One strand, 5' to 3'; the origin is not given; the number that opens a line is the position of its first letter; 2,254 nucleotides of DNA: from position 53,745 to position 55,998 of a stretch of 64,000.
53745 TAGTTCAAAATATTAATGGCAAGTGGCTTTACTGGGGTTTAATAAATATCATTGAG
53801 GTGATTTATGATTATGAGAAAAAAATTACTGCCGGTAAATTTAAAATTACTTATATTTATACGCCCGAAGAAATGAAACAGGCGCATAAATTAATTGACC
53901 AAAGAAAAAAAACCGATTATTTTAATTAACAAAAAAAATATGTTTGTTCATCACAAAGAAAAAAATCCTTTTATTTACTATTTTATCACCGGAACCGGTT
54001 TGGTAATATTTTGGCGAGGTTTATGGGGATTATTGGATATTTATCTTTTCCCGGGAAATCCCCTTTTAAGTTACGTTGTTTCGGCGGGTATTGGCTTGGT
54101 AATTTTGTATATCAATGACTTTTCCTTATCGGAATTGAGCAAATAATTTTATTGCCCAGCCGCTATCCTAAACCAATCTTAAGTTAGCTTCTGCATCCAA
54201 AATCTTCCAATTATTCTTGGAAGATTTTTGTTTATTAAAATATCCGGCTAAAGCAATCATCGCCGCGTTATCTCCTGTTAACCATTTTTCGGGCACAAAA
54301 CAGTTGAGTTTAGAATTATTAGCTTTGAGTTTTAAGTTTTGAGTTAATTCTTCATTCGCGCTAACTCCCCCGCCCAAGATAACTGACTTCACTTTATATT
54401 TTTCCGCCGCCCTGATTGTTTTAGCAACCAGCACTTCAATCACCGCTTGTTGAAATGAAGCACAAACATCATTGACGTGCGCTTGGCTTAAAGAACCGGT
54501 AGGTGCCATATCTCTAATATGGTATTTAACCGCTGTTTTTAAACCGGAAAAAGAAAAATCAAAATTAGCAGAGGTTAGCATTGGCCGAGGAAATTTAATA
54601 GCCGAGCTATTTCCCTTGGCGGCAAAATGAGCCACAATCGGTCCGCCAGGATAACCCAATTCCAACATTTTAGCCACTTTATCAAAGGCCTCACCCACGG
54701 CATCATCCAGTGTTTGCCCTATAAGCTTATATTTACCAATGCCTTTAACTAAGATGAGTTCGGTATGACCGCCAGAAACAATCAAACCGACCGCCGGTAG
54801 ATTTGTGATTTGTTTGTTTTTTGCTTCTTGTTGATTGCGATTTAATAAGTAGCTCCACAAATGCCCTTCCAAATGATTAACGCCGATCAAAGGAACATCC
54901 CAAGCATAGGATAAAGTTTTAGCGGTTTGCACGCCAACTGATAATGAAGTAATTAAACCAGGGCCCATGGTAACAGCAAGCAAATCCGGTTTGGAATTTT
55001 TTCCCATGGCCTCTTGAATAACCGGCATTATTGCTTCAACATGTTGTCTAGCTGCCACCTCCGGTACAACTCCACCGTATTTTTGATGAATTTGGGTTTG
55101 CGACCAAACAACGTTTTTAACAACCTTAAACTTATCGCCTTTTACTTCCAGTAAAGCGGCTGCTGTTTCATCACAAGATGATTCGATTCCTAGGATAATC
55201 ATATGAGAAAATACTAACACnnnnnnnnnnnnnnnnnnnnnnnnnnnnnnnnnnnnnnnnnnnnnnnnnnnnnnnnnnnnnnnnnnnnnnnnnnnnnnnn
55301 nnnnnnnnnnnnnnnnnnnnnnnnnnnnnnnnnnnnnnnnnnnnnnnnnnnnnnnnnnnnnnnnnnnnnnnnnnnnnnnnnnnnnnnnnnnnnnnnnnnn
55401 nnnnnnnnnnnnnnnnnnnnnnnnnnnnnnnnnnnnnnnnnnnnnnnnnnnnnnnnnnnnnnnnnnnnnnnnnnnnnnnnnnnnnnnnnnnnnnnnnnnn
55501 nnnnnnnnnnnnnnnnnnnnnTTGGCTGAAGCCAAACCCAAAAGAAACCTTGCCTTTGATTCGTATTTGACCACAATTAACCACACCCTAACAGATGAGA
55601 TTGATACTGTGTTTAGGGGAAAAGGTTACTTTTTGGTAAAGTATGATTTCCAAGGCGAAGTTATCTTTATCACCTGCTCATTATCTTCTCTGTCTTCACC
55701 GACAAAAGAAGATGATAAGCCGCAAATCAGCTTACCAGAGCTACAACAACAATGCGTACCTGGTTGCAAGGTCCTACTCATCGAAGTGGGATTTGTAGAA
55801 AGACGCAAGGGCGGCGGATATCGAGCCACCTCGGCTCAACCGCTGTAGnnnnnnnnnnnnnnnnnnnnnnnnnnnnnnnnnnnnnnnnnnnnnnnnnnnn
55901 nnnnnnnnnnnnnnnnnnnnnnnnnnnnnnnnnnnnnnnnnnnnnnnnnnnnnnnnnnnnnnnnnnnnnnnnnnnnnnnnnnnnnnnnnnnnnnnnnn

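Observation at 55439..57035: GC-rich two-gene island inserted beside tRNA-Glu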

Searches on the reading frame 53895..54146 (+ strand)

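Call 105: search_protein_families(library=pfam, proteins=[window:53895-54146:+], max_evalue=0.01)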
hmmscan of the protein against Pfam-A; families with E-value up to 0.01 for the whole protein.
window:53895-54146:+ (83 aa): 1 family
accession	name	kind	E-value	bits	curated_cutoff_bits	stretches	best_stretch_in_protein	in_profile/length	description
PF15993.10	Fuseless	-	4.6e-10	39.8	25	1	27-75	244-292/298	Fuseless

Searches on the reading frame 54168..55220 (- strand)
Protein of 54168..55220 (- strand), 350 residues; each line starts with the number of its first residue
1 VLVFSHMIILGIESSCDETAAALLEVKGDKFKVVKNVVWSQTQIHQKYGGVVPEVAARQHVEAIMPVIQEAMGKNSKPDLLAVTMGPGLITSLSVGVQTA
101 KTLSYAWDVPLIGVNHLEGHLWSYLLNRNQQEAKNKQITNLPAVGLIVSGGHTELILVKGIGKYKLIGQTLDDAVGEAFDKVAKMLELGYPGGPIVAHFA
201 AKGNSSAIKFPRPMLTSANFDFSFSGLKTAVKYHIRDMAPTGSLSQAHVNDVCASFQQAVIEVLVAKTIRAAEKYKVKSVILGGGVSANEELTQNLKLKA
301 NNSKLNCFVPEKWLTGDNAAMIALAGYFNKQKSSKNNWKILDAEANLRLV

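Call 6: search_protein_families(library=pfam, proteins=[window:54168-55220:-], max_evalue=1)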
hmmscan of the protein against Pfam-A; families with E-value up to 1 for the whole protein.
window:54168-55220:- (350 aa): 3 families
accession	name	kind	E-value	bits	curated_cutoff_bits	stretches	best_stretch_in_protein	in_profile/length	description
PF00814.31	TsaD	-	4.6e-89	299.1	24.8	1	32-323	1-263/264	tRNA N6-adenosine threonylcarbamoyltransferase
PF22521.2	HypF_C_2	-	7.1e-09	36.2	27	1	245-318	162-235/241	Carbamoyltransferase, Kae1-like Domain, second subdomain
PF02543.21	Carbam_trans_N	-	0.004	17.1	24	1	245-300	269-322/346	Carbamoyltransferase N-terminus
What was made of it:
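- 54168..55220 (-): tsaD: left flanking core gene. Pfam TsaD, E=5e-89 (call 6).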

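Call 22: find_related_loci(query=window:54168-55217:-, collection=genome_contigs, flank=7000)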
Query window:54168-55217:- (349 aa) in genome_contigs; peptide patterns used: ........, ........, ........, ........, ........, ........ (x = any residue, [..] = any of these).
600 stretches matched a pattern (row limit reached: there are more); 593 encode a relative of the query (tblastn E <= 1e-3); the best 80 are kept; 80 distinct loci.
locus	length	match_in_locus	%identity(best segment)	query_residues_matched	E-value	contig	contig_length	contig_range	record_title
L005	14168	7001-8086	67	4-345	8e-157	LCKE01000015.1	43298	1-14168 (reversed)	MAG: Parcubacteria group bacterium GW2011_GWF2_45_11 UW91_C0015, whole genome shotgun sequence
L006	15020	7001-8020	49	6-349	4e-104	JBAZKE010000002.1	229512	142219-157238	MAG: Patescibacteria group bacterium isolate SO_2017_LW4_136 scaffold_158_c1_LW137-91_2017, whole genome shotgun sequenc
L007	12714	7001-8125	48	6-348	9e-104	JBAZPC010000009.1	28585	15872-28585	MAG: Candidatus Paceibacterota bacterium isolate SO_2017_SWC_20 scaffold_1407_c1_LP-4_2017, whole genome shotgun sequenc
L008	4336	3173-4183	51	6-348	4e-104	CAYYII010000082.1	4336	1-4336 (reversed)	MAG TPA_asm: uncultured Gammaproteobacteria bacterium isolate SRP219642_co6_407 genome assembly, contig: NODE_21418_leng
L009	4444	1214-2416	44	6-348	4e-103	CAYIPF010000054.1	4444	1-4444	MAG TPA_asm: uncultured Candidatus Saccharibacteria bacterium isolate ERP119705_co25_9 genome assembly, contig: NODE_282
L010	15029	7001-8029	52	3-348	7e-101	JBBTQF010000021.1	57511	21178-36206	MAG: Patescibacteria group bacterium isolate H43-bin187_1 H43_bin187_1_000000000021, whole genome shotgun sequence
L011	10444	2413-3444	50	6-348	3e-100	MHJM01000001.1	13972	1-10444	MAG: Candidatus Harrisonbacteria bacterium RIFCSPLOWO2_02_FULL_45_10c rifcsplowo2_02_scaffold_10069, whole genome shotgu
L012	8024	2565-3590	49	6-348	1e-98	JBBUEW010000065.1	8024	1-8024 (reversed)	MAG: Patescibacteria group bacterium isolate H41-bin101_1 H41_bin101_1_000000000065, whole genome shotgun sequence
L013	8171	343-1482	44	6-341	3e-98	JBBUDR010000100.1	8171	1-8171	MAG: Patescibacteria group bacterium isolate H41-bin114_1 H41_bin114_1_000000000100, whole genome shotgun sequence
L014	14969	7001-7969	47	6-339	1e-97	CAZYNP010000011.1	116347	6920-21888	MAG TPA_asm: uncultured Cytophagia bacterium isolate binchicken_co274_472 genome assembly, contig: NODE_370_length_11634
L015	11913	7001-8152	45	6-348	3e-96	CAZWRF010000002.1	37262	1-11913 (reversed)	MAG TPA_asm: uncultured Candidatus Saccharibacteria bacterium isolate binchicken_co150_727 genome assembly, contig: NODE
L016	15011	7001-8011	47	5-349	7e-96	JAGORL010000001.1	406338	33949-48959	Patescibacteria group bacterium isolate Gw_Eff_bin_264 Gw_Eff_9_length_406338_cov_9.865127, whole genome shotgun sequenc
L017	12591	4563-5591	43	4-348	6e-95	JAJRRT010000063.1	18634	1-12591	MAG: Deltaproteobacteria bacterium isolate Dive100_bin3.49 k141_639004, whole genome shotgun sequence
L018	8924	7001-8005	47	6-348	5e-94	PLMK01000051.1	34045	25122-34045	MAG: Ignavibacteriae bacterium isolate fen_1300 73.20120800_E3D.21_contig_2024, whole genome shotgun sequence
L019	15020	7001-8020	48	6-349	1e-93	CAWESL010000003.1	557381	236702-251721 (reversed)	MAG: Ignavibacteriota bacterium isolate MFD01872.bin.1.311 genome assembly, contig: contig_122382, whole genome shotgun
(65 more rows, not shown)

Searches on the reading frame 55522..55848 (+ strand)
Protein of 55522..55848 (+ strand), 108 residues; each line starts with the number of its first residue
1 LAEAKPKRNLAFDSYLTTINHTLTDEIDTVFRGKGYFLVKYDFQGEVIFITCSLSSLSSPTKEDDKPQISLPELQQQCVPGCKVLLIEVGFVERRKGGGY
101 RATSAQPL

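Call 6: search_protein_families(library=pfam, proteins=[window:55522-55848:+], max_evalue=1)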
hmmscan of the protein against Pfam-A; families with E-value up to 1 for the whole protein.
window:55522-55848:+ (108 aa): 0 families

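Call 7: search_protein_families(library=phrogs, proteins=[window:55522-55848:+], max_evalue=1)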
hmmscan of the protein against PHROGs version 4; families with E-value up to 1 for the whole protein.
window:55522-55848:+ (108 aa): 0 families

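Call 8: search_protein_families(library=padloc, proteins=[window:55522-55848:+], max_evalue=1)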
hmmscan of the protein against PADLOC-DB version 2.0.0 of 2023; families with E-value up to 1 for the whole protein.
window:55522-55848:+ (108 aa): 0 families

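Call 10: find_homologous_proteins(query=window:55522-55845:+, max_evalue=0.01)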
Query window:55522-55845:+ (108 aa): 1 proteins with E <= 0.01 among 2 candidates.
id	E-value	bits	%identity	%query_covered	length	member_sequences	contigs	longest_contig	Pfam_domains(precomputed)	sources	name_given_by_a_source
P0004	1.1e-65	236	100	100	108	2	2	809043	-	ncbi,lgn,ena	ncbi:MAG: hypothetical protein WCV73_04905 [Patescibacteria group bacterium]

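Call 62: search_protein_families(library=ncbifam, proteins=[window:55522-55845:+], max_evalue=1)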
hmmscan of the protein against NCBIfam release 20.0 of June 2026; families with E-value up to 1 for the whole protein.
window:55522-55845:+ (108 aa): 0 families
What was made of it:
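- On Type II toxin-antitoxin: No Pfam, NCBIfam or PADLOC hit (calls 6, 8, 62).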

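Call 86: predict_structure(protein=window:55522-55845:+)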
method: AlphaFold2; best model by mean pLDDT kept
length: 108 residues; sequences in the alignment: 1
mean_pLDDT: 41.4   pTM: 0.27
mean pLDDT of the five models: 41.4, 41.3, 39.3, 37.3, 35.0
residues with pLDDT >= 90: 0; 70-90: 0; 50-70: 15; < 50: 93
segments of 3 or more residues with pLDDT < 50: 1-47, 52-70, 75-89, 94-96, 104-108
pLDDT, mean of each block of 10 residues (from residue 1): 29 31 40 45 48 41 37 48 45 48 43
secondary structure, 60 per line:
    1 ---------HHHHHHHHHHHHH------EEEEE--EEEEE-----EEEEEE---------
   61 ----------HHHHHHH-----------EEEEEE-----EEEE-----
elements in order: H10-22 E29-33 E36-40 E46-51 H71-77 E89-94 E100-103
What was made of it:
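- Tried and rejected: The single-sequence AF2 model of the 108-aa protein was unusable (call 86).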

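Call 111: search_solved_structures(query=window:55522-55845:+, max_evalue=10)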
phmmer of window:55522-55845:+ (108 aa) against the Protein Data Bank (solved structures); distinct sequences matched with E-value up to 10: 5.
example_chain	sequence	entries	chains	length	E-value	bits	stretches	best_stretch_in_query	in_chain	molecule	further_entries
4m75_C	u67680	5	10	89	0.3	14.4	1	11-65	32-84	U6 snRNA-associated Sm-like protein Lsm3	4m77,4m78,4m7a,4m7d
6aso_C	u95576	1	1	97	0.55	13.6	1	11-67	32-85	U6 snRNA-associated Sm-like protein LSm3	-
3jcm_d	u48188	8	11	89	0.63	13.4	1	11-65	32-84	U6 snRNA-associated Sm-like protein LSm3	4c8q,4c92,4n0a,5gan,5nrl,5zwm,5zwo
5vsu_C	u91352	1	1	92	0.69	13.3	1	11-65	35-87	U6 snRNA-associated Sm-like protein LSm3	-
3bw1_A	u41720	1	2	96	0.78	13.1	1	11-65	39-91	U6 snRNA-associated Sm-like protein LSm3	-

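Call 112: search_solved_structures(query=A6, max_evalue=10, show_alignments=2)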
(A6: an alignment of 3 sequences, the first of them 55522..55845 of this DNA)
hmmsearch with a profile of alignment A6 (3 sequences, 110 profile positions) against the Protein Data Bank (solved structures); distinct sequences matched with E-value up to 10: 4.
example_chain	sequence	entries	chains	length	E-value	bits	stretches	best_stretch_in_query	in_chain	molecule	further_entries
1qd6_C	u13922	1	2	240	0.37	14.3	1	32-59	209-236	PROTEIN (OUTER MEMBRANE PHOSPHOLIPASE (OMPLA))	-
1fw2_A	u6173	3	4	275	0.49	13.9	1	32-59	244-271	OUTER MEMBRANE PHOSPHOLIPASE A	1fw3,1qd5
1ild_A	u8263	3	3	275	0.49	13.9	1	32-59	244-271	OUTER MEMBRANE PHOSPHOLIPASE A | OUTER MEMBRANE PHSOPHOLIPASE A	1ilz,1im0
7ezz_A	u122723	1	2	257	0.74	13.4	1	32-58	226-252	Phospholipase A1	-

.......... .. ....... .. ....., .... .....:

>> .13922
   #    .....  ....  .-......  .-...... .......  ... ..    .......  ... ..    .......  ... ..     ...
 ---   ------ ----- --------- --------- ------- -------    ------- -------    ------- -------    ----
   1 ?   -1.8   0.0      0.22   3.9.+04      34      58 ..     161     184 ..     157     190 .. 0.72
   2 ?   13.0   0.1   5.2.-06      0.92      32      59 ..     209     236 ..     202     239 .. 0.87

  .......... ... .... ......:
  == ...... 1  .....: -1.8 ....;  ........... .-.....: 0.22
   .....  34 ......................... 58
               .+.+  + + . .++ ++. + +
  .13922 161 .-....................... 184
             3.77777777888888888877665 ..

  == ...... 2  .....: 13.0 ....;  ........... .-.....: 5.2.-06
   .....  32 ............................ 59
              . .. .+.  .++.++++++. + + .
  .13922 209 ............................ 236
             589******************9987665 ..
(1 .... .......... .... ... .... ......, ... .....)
